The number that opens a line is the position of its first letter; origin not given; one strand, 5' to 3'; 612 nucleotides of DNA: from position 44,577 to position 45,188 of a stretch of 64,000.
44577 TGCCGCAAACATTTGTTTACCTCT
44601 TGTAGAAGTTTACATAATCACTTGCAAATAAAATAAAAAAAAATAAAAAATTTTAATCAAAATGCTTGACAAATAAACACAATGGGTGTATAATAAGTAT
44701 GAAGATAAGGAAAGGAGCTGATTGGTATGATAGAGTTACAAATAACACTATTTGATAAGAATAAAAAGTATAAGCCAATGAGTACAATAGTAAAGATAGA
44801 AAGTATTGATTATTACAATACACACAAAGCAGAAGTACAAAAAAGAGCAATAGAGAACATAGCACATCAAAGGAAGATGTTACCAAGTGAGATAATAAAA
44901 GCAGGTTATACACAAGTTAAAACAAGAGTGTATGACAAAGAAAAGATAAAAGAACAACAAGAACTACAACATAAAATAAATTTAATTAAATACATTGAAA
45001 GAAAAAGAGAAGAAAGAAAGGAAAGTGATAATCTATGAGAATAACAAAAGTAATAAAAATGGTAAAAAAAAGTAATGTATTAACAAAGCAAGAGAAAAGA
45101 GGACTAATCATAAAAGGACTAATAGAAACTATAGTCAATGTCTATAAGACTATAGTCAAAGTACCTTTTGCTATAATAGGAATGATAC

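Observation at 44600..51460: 11-bp motif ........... recurs at least 11 times, often as inverted pairs, 45 to 60 bp upstream of the early -35 elements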

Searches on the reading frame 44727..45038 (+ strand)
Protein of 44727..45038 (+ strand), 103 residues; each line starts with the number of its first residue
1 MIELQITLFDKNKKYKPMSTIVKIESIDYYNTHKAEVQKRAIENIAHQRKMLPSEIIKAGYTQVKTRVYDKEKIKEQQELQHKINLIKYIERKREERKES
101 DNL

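Call 17: search_protein_families(library=pfam, proteins=[window:44727-45038:+], max_evalue=0.01)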
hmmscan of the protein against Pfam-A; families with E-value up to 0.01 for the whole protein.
window:44727-45038:+ (103 aa): 0 families

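Call 18: search_protein_families(library=phrogs, proteins=[window:44727-45038:+], max_evalue=0.01)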
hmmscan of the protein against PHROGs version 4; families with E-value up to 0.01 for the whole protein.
window:44727-45038:+ (103 aa): 1 family
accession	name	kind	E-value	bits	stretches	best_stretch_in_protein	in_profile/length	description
phrog_2496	-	unknown function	0.0047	17.1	1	12-94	293-374/422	-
